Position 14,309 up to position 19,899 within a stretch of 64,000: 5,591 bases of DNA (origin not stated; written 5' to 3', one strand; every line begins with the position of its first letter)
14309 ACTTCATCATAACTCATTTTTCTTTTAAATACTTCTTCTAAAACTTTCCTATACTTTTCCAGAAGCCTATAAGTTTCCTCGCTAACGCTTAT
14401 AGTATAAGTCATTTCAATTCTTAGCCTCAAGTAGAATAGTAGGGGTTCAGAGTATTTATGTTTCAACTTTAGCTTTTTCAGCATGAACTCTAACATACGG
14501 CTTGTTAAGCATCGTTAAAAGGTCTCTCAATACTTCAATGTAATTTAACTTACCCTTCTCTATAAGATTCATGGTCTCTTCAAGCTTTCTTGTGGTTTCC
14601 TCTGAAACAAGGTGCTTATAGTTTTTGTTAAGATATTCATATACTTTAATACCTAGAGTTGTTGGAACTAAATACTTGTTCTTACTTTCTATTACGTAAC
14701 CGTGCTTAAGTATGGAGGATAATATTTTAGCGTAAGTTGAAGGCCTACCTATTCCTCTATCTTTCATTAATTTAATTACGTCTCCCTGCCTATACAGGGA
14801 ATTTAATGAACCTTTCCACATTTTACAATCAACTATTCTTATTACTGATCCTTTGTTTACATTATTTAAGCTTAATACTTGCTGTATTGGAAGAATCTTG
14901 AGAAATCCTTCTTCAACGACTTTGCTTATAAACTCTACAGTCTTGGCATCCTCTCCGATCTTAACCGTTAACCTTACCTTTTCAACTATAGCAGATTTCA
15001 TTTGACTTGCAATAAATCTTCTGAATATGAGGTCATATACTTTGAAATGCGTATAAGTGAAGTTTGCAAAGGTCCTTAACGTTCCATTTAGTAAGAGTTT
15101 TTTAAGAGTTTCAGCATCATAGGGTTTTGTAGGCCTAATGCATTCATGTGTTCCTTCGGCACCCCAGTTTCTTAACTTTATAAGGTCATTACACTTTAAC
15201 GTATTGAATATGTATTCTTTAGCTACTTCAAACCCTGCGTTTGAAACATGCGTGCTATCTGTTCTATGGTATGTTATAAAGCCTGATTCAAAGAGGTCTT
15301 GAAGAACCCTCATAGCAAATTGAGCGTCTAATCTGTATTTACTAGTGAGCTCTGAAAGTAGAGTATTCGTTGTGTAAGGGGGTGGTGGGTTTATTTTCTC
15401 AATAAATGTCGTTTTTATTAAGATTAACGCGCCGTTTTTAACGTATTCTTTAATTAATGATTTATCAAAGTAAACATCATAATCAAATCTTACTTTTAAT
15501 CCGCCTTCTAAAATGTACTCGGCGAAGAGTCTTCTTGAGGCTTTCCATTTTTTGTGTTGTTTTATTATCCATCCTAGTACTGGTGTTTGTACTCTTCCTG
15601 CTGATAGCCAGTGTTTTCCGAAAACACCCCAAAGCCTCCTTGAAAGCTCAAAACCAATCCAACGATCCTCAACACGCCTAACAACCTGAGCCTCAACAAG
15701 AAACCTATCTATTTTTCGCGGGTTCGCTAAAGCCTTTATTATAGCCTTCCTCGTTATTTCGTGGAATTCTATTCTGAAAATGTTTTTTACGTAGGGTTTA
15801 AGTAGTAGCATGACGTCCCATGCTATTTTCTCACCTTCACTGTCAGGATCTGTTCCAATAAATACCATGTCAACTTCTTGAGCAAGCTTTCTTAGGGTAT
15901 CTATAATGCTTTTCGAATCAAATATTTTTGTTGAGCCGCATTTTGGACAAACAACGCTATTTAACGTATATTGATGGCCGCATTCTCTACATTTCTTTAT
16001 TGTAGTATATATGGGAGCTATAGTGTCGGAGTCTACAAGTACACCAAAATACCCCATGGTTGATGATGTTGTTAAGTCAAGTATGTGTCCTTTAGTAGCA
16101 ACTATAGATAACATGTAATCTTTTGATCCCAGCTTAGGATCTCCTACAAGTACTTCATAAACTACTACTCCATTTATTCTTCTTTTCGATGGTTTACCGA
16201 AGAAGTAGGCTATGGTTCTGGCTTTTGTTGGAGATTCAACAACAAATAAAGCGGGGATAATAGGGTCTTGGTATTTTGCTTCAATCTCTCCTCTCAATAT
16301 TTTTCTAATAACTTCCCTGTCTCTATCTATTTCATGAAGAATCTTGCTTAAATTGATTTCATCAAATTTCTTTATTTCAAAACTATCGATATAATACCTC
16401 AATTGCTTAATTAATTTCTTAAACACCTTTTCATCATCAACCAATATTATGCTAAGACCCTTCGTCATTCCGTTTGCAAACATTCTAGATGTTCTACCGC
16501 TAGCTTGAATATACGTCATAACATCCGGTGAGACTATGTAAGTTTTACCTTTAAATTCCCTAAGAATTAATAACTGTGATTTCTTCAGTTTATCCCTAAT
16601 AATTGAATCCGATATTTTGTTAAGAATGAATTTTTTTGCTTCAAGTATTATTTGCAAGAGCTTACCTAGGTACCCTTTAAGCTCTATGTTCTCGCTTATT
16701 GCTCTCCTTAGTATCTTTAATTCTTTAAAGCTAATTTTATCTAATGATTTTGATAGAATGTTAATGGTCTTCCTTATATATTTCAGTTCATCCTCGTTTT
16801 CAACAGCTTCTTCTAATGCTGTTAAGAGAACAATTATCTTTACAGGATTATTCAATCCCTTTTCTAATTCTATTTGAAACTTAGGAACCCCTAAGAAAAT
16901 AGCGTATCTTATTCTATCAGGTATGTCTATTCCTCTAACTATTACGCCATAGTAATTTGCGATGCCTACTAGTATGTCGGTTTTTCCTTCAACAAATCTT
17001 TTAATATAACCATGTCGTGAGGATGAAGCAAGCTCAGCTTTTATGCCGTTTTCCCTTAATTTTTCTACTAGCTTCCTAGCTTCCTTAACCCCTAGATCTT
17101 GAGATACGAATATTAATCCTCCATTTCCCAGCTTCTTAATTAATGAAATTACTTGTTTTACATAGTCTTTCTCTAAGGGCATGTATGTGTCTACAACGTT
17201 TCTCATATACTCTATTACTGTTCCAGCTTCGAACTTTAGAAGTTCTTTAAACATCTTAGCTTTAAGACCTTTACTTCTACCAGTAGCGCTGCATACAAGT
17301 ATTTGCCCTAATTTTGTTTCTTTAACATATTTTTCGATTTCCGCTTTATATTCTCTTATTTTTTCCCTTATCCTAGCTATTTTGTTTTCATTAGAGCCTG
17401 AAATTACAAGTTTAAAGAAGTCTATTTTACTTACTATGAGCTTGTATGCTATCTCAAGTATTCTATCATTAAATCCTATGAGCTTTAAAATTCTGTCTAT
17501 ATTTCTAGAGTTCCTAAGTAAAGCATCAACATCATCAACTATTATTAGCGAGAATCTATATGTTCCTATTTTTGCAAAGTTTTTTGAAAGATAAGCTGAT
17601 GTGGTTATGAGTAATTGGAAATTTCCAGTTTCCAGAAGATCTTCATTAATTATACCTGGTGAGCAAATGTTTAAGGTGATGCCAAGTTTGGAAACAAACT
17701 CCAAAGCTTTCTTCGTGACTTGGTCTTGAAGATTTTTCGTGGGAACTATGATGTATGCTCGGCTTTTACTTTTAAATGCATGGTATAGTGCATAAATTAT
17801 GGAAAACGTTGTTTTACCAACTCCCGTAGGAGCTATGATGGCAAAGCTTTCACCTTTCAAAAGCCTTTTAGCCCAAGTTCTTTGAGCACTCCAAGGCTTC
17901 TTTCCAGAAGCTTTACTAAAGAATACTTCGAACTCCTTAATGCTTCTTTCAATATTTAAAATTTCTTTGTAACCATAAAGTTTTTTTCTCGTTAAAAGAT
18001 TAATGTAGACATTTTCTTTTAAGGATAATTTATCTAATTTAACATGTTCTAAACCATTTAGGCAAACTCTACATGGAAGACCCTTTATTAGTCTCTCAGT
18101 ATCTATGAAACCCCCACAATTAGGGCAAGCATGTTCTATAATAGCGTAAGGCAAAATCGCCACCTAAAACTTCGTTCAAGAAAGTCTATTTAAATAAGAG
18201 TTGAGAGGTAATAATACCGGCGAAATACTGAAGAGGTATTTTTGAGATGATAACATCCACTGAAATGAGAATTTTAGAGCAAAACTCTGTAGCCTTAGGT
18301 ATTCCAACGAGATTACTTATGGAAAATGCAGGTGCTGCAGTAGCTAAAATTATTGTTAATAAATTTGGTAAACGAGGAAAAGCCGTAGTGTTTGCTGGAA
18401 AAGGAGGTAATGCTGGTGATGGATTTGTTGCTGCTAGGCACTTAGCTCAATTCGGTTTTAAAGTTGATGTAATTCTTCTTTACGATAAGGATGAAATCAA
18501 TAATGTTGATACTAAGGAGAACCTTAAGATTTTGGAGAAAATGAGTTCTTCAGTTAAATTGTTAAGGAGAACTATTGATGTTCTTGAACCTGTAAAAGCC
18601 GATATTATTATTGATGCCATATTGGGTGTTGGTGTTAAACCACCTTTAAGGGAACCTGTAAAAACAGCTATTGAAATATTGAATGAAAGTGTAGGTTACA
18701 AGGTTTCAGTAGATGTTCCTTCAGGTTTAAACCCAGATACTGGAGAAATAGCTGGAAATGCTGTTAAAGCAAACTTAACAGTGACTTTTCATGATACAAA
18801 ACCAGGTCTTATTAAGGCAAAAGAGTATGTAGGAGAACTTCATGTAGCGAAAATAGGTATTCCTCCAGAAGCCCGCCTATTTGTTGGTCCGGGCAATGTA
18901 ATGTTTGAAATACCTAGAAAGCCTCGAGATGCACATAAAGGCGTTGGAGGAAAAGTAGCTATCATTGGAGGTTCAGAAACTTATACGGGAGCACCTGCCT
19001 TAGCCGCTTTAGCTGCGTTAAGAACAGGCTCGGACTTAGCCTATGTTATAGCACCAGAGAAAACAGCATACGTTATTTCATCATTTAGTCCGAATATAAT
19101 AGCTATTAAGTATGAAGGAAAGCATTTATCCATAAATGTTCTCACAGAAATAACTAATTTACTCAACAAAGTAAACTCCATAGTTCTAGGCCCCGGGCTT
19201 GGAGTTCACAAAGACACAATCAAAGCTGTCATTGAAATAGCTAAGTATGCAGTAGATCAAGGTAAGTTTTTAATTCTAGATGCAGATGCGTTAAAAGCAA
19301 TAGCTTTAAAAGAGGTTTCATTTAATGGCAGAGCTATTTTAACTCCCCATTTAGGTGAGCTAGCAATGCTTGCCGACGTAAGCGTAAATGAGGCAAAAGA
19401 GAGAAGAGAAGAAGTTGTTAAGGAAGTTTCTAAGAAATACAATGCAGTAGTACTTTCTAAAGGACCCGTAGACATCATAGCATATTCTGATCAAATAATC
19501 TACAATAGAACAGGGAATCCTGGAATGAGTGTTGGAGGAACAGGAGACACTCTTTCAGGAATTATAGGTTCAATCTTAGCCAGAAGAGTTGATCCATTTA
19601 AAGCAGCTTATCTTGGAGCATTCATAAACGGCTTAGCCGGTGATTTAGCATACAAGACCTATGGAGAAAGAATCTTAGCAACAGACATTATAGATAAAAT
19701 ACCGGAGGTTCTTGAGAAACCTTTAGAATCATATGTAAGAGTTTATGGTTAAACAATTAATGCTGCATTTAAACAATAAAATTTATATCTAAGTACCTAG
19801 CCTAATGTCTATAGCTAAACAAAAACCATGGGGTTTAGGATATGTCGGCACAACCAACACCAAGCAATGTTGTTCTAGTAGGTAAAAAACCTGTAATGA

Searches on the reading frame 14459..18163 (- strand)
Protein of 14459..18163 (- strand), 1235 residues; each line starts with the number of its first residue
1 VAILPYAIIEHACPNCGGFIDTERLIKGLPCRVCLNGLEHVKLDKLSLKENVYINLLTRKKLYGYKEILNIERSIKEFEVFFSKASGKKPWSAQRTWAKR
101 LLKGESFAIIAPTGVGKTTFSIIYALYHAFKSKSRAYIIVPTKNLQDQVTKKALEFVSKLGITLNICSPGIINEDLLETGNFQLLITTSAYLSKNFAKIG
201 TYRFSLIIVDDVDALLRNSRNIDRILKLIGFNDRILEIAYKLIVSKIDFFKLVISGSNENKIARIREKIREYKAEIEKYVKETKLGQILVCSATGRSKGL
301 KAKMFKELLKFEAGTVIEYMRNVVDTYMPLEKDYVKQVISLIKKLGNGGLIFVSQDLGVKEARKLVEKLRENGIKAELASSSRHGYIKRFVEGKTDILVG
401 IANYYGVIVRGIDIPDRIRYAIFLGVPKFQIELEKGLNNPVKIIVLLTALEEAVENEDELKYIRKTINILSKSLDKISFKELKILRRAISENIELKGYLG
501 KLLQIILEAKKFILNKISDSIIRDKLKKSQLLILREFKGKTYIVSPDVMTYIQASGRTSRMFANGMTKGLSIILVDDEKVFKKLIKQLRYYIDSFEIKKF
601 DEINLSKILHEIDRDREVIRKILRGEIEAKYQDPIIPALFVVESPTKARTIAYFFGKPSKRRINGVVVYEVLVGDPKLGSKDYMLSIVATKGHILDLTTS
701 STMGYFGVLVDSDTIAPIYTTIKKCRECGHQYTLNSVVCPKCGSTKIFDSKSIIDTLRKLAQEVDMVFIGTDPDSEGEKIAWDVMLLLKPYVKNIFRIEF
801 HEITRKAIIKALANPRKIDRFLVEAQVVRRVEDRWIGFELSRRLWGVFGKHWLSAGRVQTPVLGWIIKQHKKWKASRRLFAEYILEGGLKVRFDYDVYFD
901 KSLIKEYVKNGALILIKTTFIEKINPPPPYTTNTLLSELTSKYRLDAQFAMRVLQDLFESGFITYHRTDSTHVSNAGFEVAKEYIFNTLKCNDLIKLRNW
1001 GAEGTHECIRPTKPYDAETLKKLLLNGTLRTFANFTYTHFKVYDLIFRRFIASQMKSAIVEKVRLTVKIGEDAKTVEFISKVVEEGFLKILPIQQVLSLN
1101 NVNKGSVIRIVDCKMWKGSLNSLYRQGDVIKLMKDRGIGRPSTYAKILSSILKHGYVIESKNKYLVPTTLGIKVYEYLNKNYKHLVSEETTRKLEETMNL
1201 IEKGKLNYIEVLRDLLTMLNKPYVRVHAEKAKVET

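Call 38: search_protein_families(library=pfam, proteins=[window:14459-18163:-], max_evalue=0.0001)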
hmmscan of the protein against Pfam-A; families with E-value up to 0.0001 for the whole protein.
window:14459-18163:- (1235 aa): 5 families
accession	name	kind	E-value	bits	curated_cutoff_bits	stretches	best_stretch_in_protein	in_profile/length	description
PF01131.25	Topoisom_bac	-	4.6e-83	279.9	35.1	1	818-1212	2-410/411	DNA topoisomerase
PF01751.28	Toprim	-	1.3e-19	70.6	23.1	1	639-803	2-96/96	Toprim domain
PF00270.35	DEAD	-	1.8e-16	60.7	26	1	93-228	3-144/167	DEAD/DEAH box helicase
PF17915.7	zf_Rg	-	1.4e-10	40.8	25.5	1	6-35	3-32/49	Reverse gyrase zinc finger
PF04851.21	ResIII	-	1.6e-08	35.1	22.5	1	94-212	8-134/164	Type III restriction enzyme, res subunit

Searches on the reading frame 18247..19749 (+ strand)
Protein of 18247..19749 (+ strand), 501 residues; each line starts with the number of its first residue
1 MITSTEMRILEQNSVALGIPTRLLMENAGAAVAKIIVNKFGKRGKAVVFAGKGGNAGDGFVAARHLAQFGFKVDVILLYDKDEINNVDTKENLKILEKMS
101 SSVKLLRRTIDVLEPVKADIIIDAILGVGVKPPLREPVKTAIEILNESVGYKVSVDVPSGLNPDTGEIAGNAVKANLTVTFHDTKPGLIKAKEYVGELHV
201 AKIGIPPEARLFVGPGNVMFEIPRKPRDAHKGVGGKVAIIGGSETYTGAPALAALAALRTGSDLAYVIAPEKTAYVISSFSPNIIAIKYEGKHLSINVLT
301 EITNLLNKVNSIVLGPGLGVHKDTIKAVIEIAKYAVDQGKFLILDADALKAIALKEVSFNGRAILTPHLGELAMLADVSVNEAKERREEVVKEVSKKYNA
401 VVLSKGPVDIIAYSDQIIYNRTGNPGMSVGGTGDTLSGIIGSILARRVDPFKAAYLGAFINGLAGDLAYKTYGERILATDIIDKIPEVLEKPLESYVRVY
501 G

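Call 39: search_protein_families(library=pfam, proteins=[window:18247-19749:+], max_evalue=0.0001)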
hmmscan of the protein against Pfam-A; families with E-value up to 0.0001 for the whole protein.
window:18247-19749:+ (501 aa): 3 families
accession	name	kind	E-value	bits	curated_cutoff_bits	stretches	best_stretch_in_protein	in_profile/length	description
PF01256.23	Carb_kinase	-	5.7e-55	186.8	27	1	237-486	1-241/242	NAD(P)H-hydrate dehydratase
PF03853.21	YjeF_N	-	1.1e-45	156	24.9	1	24-187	4-169/169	YjeF-related protein N-terminus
PF02110.20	HK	-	9.5e-09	35.4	27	1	273-485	15-241/247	Hydroxyethylthiazole kinase family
